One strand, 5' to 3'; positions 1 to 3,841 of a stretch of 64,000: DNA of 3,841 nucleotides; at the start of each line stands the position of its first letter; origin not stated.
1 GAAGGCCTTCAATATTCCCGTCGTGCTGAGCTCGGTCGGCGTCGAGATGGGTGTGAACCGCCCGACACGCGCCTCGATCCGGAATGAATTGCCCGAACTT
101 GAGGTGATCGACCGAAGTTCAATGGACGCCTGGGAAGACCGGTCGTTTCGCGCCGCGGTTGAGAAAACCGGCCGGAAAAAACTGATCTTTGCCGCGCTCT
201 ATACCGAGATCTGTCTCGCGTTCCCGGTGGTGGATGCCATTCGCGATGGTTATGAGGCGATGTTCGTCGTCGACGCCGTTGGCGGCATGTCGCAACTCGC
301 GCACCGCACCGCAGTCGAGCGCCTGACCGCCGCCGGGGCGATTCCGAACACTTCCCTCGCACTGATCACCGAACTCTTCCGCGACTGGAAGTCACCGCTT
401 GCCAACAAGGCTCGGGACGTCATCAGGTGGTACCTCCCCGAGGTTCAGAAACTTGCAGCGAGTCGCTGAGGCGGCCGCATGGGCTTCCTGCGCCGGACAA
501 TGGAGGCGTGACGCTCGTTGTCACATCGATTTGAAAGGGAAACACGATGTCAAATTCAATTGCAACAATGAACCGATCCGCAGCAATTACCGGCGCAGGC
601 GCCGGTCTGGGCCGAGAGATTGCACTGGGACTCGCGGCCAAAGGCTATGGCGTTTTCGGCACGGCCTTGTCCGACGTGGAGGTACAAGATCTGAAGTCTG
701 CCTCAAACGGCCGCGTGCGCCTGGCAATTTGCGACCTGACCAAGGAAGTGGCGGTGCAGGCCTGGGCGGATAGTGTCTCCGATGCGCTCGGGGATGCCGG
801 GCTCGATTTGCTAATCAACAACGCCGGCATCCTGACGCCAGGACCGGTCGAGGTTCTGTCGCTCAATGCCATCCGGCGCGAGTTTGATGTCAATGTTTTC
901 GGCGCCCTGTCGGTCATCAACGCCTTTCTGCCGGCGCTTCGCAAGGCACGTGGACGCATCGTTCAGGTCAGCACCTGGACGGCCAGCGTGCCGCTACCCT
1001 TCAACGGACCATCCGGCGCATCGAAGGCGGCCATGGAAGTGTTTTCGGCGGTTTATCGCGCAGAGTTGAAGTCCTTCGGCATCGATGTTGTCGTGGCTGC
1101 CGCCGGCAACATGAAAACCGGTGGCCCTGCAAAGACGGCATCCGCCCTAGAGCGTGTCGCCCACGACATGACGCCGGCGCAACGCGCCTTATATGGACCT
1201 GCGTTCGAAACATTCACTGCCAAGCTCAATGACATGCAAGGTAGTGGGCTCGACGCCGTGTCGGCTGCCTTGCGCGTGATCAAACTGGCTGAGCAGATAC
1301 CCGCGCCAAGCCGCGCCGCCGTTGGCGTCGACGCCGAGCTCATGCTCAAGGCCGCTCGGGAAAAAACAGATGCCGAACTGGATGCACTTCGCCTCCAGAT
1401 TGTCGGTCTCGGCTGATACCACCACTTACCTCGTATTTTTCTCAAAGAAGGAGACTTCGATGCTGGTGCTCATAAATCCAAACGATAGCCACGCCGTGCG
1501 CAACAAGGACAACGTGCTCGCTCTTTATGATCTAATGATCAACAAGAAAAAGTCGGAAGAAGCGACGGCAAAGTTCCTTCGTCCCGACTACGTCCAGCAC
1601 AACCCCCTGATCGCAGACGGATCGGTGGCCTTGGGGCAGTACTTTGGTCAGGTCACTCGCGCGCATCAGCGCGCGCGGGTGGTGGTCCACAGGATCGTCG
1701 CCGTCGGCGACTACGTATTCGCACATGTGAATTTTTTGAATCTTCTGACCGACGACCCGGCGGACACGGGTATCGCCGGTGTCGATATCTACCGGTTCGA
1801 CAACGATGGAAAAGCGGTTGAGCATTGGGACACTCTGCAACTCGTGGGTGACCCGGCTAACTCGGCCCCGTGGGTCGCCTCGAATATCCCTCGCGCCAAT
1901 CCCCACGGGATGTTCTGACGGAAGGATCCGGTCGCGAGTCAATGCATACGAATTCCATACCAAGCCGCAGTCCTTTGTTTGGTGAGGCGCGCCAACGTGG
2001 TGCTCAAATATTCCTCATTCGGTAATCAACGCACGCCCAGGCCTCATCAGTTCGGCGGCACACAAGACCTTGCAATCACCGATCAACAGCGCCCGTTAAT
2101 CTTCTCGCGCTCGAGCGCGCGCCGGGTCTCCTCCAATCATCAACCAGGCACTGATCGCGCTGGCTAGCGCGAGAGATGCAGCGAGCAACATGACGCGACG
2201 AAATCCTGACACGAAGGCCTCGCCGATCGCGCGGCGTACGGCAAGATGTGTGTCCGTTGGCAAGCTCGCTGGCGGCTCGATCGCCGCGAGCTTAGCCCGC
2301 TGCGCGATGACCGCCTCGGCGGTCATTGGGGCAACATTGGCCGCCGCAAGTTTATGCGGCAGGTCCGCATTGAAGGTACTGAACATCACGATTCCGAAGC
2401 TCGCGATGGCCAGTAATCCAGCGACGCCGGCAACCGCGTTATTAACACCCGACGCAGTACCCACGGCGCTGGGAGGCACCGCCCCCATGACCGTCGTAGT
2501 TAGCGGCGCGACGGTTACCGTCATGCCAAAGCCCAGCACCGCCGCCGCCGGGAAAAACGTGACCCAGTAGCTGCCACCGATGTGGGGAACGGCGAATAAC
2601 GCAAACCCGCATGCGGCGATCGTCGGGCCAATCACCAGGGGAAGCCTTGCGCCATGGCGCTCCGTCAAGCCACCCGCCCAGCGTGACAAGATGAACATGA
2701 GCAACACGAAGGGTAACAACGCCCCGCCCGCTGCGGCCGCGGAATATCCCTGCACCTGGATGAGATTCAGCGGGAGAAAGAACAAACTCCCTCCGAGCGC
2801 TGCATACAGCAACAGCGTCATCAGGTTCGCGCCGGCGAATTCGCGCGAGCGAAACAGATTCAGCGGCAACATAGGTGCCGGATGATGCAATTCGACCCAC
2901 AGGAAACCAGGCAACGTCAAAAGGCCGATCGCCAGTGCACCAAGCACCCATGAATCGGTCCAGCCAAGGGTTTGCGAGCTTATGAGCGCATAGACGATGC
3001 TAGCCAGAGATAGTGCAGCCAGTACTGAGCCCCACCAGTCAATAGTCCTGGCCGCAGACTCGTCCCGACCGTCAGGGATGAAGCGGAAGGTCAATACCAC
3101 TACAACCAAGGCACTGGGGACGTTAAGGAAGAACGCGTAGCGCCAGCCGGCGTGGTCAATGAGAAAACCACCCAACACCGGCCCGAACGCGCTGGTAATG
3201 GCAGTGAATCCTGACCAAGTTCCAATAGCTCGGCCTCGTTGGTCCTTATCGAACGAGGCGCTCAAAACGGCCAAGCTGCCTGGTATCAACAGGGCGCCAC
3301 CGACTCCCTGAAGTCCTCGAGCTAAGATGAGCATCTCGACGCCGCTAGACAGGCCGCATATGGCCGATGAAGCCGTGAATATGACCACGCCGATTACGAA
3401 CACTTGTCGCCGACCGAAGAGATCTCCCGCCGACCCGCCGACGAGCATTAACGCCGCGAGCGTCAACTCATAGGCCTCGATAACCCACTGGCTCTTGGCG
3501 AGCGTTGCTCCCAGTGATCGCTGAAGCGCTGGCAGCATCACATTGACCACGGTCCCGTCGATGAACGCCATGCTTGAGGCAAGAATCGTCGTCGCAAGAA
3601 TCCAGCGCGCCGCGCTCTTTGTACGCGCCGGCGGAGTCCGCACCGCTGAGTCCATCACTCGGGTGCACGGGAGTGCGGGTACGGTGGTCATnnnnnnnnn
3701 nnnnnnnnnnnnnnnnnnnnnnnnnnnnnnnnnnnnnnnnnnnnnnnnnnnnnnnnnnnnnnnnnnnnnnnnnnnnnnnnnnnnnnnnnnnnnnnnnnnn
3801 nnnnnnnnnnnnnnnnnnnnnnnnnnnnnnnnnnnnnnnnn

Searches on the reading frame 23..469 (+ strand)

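Call 21: search_protein_families(library=pfam, proteins=[window:23-469:+], max_evalue=0.01)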
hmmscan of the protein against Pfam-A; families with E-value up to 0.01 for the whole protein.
window:23-469:+ (148 aa): 1 family
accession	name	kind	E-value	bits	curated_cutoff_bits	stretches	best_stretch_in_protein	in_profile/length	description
PF00857.26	Isochorismatase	-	2.7e-15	57.3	27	1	20-108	79-170/175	Isochorismatase domain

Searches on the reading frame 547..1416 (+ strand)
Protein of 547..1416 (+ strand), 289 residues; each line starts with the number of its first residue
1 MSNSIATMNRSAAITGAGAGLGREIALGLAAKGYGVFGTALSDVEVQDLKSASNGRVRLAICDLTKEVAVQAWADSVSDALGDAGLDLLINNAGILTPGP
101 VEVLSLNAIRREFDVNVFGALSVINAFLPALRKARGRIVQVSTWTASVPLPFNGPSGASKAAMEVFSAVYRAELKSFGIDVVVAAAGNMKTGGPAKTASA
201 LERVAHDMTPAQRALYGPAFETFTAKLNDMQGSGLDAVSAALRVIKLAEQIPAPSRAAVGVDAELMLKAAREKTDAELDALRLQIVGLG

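Call 12: find_encoding_contigs(protein=window:547-1413:+, flank=10000, max_places=6)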
Protein window:547-1413:+ (289 aa): no gene with exactly this product is on record in the collection.

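Call 21: search_protein_families(library=pfam, proteins=[window:547-1416:+], max_evalue=0.01)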
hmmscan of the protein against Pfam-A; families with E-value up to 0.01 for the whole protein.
window:547-1416:+ (289 aa): 4 families
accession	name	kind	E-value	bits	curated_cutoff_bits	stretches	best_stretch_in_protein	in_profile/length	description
PF00106.31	adh_short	-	1.6e-35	122.8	26.6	1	12-193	3-186/195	short chain dehydrogenase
PF13561.12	adh_short_C2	-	4.9e-25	88.9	27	1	16-214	1-203/236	Enoyl-(Acyl carrier protein) reductase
PF08643.16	DUF1776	-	3.1e-10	40.4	25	1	97-241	104-258/294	Fungal family of unknown function (DUF1776)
PF08659.16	KR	-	0.0016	18.9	22.6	1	14-128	5-124/180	KR domain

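Call 82: find_homologous_proteins(query=window:547-1416:+, max_evalue=1e-40)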
Query window:547-1416:+ (289 aa): 2703 proteins with E <= 1e-40 among 8000 candidates; the best 120 are listed.
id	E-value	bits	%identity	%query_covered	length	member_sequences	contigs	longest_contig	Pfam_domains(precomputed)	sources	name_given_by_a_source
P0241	2.4e-175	599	100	100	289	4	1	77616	PF13561.13,PF08643.17,PF00106.32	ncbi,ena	-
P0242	4.6e-151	520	87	100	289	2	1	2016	PF13561.13,PF08643.17,PF00106.32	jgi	jgi:NAD(P)-dependent dehydrogenase (short-subunit alcohol dehydrogenase family)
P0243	2.5e-150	517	86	100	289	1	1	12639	PF13561.13,PF08643.17,PF00106.32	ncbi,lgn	ncbi:MAG: SDR family NAD(P)-dependent oxidoreductase [Steroidobacteraceae bacterium]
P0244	1.7e-149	515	86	100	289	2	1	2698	PF13561.13,PF08643.17,PF00106.32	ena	-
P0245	2.0e-149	514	86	100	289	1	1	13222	PF13561.13,PF08643.17,PF00106.32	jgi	jgi:NAD(P)-dependent dehydrogenase (short-subunit alcohol dehydrogenase family)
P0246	3.2e-148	510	85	100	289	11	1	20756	PF13561.13,PF08643.17,PF00106.32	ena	-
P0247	7.3e-148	509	85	100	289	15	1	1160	PF08659.17,PF13561.13,PF08643.17,PF00106.32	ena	-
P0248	1.1e-146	505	83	100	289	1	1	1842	PF13561.13,PF08643.17,PF00106.32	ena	-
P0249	1.8e-146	505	86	98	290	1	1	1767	PF13561.13,PF08643.17,PF00106.32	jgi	jgi:NAD(P)-dependent dehydrogenase (short-subunit alcohol dehydrogenase family)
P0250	2.2e-146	504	84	100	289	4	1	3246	PF13561.13,PF08643.17,PF00106.32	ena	-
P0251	2.2e-146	504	84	100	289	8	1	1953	PF13561.13,PF08643.17,PF00106.32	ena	-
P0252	2.4e-146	504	84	100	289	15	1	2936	PF13561.13,PF08643.17,PF00106.32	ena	-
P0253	9.5e-146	502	84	100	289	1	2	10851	PF13561.13,PF08643.17,PF00106.32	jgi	jgi:NAD(P)-dependent dehydrogenase (short-subunit alcohol dehydrogenase family)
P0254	1.2e-145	502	86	97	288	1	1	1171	PF13561.13,PF08643.17,PF00106.32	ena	-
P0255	1.2e-145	502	85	100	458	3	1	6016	PF07366.19,PF12680.14,PF13561.13,PF08643.17,PF00106.32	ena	-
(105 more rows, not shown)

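Call 83: find_encoding_contigs(protein=P0243, flank=10000, max_places=2)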
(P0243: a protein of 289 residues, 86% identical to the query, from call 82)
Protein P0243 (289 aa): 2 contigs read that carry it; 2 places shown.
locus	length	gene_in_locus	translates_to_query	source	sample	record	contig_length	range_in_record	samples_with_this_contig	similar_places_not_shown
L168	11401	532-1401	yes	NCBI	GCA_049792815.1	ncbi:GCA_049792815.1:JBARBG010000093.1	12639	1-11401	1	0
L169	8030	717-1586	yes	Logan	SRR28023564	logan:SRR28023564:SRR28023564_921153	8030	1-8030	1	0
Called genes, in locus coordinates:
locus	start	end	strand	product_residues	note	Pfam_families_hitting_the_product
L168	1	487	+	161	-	PF00857:Isochorismatase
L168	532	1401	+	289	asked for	PF00106:adh_short, PF08643:DUF1776, PF13561:adh_short_C2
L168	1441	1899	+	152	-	PF07366:SnoaL (weak), PF12680:SnoaL_2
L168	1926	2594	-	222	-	-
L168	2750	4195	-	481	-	PF02321:OEP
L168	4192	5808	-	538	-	PF07690:MFS_1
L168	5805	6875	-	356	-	PF25997:BSH_YhbJ (faint), PF25917:BSH_RND, PF25954:Beta-barrel_RND_2 (weak)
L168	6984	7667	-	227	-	PF01914:MarC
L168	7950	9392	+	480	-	PF00171:Aldedh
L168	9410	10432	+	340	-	PF12625:Arabinose_bd, PF12833:HTH_18, PF00165:HTH_AraC (weak)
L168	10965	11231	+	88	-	PF04365:BrnT_toxin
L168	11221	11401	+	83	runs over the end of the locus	PF14384:BrnA_antitoxin, PF22180:RH3_dom (faint)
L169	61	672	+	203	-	PF00857:Isochorismatase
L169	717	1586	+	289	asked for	PF00106:adh_short, PF08643:DUF1776, PF13561:adh_short_C2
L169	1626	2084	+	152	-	PF07366:SnoaL (weak), PF12680:SnoaL_2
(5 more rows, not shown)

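Call 84: find_encoding_contigs(protein=P0246, flank=10000, max_places=2)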
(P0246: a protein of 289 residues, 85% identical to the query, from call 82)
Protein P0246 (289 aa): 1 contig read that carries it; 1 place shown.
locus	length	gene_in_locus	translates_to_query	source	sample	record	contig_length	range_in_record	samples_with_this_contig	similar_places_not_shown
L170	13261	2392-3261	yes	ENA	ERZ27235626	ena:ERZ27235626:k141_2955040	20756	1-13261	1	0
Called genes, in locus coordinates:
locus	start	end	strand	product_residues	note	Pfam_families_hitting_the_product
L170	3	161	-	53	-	?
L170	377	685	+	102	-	PF01382:Avidin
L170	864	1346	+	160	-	PF01042:Ribonuc_L-PSP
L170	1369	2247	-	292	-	PF12833:HTH_18, PF00165:HTH_AraC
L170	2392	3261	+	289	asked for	PF00106:adh_short, PF08643:DUF1776, PF13561:adh_short_C2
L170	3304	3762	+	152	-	PF07366:SnoaL (weak), PF12680:SnoaL_2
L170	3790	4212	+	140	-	PF07291:MauE, PF07681:DoxX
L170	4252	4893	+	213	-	PF00857:Isochorismatase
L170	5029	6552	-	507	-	-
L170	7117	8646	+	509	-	PF00990:GGDEF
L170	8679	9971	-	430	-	PF00083:Sugar_tr, PF07690:MFS_1, PF06779:MFS_4, PF07690:MFS_1 (weak)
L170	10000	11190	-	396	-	PF07969:Amidohydro_3 (faint), PF01979:Amidohydro_1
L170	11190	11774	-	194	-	PF06684:AA_synth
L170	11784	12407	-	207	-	PF06684:AA_synth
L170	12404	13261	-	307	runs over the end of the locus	PF27030:AbpE_bact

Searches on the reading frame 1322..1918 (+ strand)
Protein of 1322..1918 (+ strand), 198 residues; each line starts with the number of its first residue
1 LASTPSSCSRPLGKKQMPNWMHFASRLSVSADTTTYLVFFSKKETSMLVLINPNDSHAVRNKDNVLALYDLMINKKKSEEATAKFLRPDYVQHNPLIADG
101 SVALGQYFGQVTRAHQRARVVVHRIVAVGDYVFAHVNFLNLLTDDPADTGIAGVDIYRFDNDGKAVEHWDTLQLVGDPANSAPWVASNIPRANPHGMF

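Call 21: search_protein_families(library=pfam, proteins=[window:1322-1918:+], max_evalue=0.01)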
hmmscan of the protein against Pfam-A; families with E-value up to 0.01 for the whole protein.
window:1322-1918:+ (198 aa): 2 families
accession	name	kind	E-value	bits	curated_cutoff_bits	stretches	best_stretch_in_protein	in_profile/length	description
PF12680.13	SnoaL_2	-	4.5e-12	46.9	27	1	67-168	3-102/102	SnoaL-like domain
PF07366.18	SnoaL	-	1.2e-06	28.8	28.4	1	68-175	6-120/126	SnoaL-like polyketide cyclase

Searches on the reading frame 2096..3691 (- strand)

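Call 21: search_protein_families(library=pfam, proteins=[window:2096-3691:-], max_evalue=0.01)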
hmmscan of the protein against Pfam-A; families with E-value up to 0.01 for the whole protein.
window:2096-3691:- (531 aa): 3 families
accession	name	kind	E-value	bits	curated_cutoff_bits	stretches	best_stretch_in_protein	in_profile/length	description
PF07690.21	MFS_1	-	1e-50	173.1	33.4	1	36-428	2-346/347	Major Facilitator Superfamily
PF00083.30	Sugar_tr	-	8.9e-08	31.9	22.3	1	66-207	47-193/452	Sugar (and other) transporter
PF05977.19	MFS_3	-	5.6e-05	22.2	27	1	44-210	24-195/524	Transmembrane secretion effector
